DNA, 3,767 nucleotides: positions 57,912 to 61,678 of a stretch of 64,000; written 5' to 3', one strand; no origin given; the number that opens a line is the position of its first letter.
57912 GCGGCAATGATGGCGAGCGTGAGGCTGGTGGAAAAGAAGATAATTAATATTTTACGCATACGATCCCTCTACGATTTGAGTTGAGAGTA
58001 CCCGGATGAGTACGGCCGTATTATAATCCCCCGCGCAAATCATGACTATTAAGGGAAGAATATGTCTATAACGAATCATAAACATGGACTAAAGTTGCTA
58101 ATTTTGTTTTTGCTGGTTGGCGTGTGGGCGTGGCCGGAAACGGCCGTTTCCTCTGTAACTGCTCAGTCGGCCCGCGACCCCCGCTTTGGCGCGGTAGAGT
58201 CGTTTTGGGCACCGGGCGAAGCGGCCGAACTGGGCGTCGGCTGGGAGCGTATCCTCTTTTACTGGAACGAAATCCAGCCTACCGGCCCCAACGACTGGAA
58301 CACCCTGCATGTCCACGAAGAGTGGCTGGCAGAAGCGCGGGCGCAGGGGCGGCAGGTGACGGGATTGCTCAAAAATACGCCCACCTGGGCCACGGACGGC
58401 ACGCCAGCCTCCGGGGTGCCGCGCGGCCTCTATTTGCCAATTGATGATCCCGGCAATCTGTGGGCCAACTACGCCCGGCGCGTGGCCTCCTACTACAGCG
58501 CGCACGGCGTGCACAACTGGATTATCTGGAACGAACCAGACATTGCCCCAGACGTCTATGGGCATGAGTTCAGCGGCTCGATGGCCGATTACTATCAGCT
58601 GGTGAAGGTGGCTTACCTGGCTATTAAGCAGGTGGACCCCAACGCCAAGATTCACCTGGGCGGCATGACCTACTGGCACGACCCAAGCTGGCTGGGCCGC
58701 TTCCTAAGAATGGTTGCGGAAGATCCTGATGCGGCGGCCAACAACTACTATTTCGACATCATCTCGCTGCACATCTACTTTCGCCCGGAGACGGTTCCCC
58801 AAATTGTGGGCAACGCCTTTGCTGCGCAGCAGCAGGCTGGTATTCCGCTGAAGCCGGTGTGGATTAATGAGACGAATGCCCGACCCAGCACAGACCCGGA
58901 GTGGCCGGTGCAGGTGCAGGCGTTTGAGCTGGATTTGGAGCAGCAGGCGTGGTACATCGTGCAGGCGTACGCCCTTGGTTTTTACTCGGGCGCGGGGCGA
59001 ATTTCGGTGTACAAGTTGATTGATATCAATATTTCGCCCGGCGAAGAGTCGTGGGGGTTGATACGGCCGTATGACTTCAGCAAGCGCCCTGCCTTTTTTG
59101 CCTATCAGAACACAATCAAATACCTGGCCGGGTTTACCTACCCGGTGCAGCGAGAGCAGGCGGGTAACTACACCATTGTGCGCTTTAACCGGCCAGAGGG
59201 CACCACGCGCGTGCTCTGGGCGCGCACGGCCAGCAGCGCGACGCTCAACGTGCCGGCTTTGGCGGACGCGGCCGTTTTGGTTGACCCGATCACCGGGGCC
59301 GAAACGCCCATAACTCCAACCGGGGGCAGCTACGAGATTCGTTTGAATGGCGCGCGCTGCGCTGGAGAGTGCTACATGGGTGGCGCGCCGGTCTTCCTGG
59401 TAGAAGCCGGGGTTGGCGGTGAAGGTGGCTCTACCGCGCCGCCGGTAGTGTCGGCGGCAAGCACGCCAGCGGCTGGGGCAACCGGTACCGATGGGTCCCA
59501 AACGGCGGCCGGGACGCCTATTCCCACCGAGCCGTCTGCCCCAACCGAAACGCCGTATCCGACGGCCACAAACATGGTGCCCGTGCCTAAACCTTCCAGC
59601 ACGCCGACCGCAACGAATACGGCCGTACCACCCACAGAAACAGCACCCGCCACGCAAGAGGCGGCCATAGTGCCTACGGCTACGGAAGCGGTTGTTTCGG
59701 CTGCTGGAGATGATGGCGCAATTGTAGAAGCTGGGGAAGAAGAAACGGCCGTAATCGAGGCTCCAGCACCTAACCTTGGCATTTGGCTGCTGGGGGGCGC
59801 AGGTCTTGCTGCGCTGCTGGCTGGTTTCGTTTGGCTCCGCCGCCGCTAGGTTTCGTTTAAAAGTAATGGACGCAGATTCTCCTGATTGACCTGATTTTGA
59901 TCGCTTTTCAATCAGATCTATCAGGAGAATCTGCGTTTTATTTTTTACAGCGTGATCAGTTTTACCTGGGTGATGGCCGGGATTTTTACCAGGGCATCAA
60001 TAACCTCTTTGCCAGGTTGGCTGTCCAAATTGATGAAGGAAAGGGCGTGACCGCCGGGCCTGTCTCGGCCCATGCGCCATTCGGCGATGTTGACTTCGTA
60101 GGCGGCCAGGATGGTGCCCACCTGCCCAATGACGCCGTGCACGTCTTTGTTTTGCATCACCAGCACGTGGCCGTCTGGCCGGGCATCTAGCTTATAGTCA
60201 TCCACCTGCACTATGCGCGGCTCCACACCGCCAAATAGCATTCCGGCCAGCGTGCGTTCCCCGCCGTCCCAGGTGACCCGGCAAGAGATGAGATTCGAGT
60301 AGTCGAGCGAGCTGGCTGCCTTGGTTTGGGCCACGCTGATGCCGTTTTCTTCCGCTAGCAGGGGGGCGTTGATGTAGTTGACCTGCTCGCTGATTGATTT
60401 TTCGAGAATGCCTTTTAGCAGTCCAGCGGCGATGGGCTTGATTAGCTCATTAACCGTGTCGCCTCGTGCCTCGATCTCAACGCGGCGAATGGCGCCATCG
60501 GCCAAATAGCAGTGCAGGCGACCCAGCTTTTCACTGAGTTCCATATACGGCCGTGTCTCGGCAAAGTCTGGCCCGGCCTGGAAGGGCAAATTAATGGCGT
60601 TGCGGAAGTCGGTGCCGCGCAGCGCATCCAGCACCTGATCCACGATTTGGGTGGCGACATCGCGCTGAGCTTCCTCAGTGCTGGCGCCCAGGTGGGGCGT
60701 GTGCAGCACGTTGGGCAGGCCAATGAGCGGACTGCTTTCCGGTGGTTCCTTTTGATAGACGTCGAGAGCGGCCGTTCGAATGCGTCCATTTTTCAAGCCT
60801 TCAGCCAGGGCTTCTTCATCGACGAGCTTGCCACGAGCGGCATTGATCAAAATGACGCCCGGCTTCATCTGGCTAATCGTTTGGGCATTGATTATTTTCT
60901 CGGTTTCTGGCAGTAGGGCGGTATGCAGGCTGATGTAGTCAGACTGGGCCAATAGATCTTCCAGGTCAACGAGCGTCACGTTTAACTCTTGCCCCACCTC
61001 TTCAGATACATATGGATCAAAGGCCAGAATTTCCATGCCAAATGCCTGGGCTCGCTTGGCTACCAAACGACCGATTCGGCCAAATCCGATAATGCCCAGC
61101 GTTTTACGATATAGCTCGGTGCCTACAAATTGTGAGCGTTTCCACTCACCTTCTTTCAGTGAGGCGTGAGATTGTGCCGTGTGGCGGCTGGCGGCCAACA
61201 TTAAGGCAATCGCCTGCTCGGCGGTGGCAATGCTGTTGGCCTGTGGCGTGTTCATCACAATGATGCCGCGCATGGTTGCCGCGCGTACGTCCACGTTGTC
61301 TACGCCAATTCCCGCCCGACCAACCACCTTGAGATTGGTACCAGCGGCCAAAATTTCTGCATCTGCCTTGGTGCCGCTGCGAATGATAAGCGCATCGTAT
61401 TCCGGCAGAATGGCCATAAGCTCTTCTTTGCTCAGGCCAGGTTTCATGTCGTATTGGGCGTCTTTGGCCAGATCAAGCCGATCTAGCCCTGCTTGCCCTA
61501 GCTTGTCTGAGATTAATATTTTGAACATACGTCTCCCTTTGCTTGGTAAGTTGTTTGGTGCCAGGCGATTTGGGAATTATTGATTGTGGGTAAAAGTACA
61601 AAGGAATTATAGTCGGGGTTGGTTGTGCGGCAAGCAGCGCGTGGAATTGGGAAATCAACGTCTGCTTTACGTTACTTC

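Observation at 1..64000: Highly iterated palindrome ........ saturates both chromosome and prophage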

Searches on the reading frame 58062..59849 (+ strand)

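Call 5: search_protein_families(library=ncbifam, proteins=[window:58062-59849:+])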
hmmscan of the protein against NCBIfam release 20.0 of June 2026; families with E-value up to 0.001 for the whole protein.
window:58062-59849:+ (595 aa): 0 families

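Call 43: search_protein_families(library=pfam, proteins=[window:58062-59849:+], max_evalue=0.0001)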
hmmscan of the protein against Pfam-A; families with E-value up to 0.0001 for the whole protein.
window:58062-59849:+ (595 aa): 1 family
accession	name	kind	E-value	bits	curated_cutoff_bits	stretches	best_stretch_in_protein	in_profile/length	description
PF01229.23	Glyco_hydro_39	-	2.3e-05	23.9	26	1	132-240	129-227/472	Glycosyl hydrolases family 39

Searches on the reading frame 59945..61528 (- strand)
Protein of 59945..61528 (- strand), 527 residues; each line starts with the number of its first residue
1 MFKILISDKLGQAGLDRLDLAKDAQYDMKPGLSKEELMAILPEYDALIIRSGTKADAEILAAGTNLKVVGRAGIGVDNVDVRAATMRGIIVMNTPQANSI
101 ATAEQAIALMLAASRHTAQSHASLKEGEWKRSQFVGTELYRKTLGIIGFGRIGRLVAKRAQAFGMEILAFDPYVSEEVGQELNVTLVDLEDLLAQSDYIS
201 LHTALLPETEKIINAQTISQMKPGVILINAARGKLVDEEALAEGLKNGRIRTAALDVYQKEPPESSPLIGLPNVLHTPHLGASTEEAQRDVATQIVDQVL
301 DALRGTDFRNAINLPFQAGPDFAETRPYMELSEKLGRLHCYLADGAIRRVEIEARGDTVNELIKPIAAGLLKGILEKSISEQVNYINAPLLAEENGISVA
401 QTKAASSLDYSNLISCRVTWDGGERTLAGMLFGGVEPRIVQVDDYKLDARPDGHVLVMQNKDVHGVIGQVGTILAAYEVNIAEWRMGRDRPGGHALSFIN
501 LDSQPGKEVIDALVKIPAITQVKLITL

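Call 5: search_protein_families(library=ncbifam, proteins=[window:59945-61528:-])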
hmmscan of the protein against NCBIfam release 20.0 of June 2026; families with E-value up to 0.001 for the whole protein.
window:59945-61528:- (527 aa): 24 families
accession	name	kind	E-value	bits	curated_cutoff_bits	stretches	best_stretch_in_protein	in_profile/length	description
TIGR01327.1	PGDH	equivalog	4.4e-194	646.1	454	1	3-527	1-525/525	phosphoglycerate dehydrogenase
NF009714.1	PRK13243.1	equivalog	1.7e-71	241.2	455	1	4-305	5-315/332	glyoxylate reductase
NF008759.0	PRK11790.1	equivalog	9.1e-71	238.7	404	1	4-316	14-330/410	phosphoglycerate dehydrogenase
NF011938.0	PRK15409.1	equivalog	2.9e-61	207.3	492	1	34-313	36-319/324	glyoxylate/hydroxypyruvate reductase GhrB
NF005069.0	PRK06487.1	equivalog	4.5e-53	180.4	448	1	47-309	51-317/320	2-hydroxyacid dehydrogenase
NF005750.0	PRK07574.1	equivalog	3.4e-49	167.9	329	1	58-309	107-363/386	NAD-dependent formate dehydrogenase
NF006263.0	PRK08410.1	equivalog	2.8e-43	148.5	389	1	7-303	8-307/311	D-2-hydroxyacid dehydrogenase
NF005387.0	PRK06932.1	equivalog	2.6e-42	144.9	492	1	47-296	47-303/314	2-hydroxyacid dehydrogenase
NF041369.1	Dhydh_Halo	equivalog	7.8e-39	133.7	400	1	74-312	64-304/305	D-2-hydroxyacid dehydrogenase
NF001309.0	PRK00257.1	equivalog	3.1e-38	131.7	434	1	41-301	35-276/379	4-phosphoerythronate dehydrogenase PdxB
NF000492.1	vanH_gen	exception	4.4e-38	131.1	540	1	65-294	66-302/312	D-lactate dehydrogenase VanH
NF005027.0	PRK06436.1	equivalog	4.5e-37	127.8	261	1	61-296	45-273/303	2-hydroxyacid dehydrogenase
NF000371.1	vanH_Agroup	exception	5.2e-32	111.3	700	1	64-304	70-317/322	VanH-A/VanH-Pt family D-lactate dehydrogenase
NF006374.0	PRK08605.1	subfamily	9.8e-31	107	356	1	66-311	70-330/332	D-lactate dehydrogenase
NF011966.0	PRK15438.1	equivalog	1.1e-28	100.4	687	1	41-312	35-286/378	4-phosphoerythronate dehydrogenase PdxB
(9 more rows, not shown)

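Call 47: find_encoding_contigs(protein=window:59945-61528:-, flank=10000, max_places=10)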
Protein window:59945-61528:- (527 aa): 1 contig read that carries it; 1 place shown.
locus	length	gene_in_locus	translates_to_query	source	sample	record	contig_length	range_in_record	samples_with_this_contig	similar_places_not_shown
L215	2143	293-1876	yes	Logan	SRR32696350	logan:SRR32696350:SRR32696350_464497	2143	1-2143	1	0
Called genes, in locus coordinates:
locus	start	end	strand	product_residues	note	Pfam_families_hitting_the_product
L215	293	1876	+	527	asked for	PF00389:2-Hacid_dh, PF02826:2-Hacid_dh_C, PF19304:PGDH_inter, PF01842:ACT (weak)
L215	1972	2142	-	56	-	?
